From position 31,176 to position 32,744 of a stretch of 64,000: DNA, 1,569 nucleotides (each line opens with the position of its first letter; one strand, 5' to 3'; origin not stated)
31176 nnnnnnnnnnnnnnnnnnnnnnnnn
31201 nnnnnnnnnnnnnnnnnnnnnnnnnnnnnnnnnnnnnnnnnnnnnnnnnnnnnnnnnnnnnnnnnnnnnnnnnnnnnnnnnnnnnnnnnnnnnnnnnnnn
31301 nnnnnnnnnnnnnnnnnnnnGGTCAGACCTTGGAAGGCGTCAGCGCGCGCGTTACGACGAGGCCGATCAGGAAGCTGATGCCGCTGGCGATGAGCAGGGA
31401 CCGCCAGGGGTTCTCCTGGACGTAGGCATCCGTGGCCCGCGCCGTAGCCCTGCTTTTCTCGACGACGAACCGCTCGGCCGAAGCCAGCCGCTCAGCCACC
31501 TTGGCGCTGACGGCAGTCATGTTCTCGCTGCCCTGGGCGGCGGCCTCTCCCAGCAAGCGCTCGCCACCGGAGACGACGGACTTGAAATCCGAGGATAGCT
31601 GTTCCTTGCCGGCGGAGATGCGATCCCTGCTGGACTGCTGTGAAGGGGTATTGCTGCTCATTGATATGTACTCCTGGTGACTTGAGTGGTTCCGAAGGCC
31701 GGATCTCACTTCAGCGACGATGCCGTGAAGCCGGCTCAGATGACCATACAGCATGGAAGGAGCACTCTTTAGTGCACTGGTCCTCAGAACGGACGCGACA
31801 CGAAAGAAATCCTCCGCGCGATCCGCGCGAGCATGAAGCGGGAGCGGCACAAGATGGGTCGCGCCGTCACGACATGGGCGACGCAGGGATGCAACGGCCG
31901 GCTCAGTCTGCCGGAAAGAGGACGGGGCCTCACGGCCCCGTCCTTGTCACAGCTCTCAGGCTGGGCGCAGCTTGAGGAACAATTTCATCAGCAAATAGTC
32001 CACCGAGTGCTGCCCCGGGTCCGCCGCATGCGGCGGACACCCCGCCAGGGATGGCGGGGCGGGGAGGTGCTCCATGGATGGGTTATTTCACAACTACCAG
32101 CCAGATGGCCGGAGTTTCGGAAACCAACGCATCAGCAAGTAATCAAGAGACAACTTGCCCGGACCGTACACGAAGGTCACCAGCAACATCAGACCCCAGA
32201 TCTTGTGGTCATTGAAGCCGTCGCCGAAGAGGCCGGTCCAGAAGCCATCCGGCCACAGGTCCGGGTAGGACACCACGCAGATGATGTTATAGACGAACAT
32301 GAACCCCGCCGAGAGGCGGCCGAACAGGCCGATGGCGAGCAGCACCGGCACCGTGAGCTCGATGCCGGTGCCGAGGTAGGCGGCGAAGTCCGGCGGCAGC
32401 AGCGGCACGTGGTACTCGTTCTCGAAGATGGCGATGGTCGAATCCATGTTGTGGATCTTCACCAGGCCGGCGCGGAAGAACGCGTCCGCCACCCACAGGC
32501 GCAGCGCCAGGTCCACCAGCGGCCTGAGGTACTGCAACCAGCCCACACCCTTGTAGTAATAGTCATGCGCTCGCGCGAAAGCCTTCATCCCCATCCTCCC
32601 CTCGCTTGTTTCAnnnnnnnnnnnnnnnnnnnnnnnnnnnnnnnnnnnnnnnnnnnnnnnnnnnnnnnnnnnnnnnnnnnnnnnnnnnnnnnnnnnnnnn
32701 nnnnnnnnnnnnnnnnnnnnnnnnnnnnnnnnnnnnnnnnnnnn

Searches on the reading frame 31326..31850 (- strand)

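Call 3: search_protein_families(library=ncbifam, proteins=[window:31326-31850:-], max_evalue=0.01)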
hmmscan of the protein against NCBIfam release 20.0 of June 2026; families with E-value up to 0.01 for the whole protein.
window:31326-31850:- (175 aa): 1 family
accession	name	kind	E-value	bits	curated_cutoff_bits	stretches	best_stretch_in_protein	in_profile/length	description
NF007709.0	PRK10404.1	equivalog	0.00048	20.6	139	1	116-168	48-100/101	stress response protein ElaB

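Call 4: search_protein_families(library=pfam, proteins=[window:31326-31850:-], max_evalue=0.01)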
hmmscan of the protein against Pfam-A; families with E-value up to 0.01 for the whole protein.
window:31326-31850:- (175 aa): 1 family
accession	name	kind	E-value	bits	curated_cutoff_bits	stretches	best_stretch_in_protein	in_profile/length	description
PF19029.5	DUF883_C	-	1.2e-07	31.7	27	1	140-168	1-29/30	DUF883 C-terminal glycine zipper region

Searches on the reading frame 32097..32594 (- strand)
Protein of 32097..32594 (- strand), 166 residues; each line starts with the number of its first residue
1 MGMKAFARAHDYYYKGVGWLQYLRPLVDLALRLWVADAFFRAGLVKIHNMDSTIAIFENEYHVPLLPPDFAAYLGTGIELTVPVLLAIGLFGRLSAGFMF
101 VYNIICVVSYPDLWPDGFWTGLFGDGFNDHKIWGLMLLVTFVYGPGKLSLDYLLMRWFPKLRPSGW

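Call 3: search_protein_families(library=ncbifam, proteins=[window:32097-32594:-], max_evalue=0.01)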
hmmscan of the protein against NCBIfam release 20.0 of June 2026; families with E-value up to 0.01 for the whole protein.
window:32097-32594:- (166 aa): 1 family
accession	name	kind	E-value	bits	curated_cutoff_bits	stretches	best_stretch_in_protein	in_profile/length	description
NF050144.1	matur_HvfX_fam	equivalog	5.8e-15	55.8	80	1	27-108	3-85/165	HvfX family Cu-binding RiPP maturation protein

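Call 4: search_protein_families(library=pfam, proteins=[window:32097-32594:-], max_evalue=0.01)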
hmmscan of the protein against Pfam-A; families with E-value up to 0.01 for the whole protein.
window:32097-32594:- (166 aa): 3 families
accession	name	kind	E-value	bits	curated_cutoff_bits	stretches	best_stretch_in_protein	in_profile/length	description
PF07681.17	DoxX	-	3.7e-15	56.8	23.6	1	28-108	2-81/85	DoxX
PF04173.18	DoxD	-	2.3e-05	24.8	22.7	1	76-160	72-150/167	TQO small subunit DoxD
PF07291.16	MauE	-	0.0013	19.4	27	1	28-97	5-74/128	Methylamine utilisation protein MauE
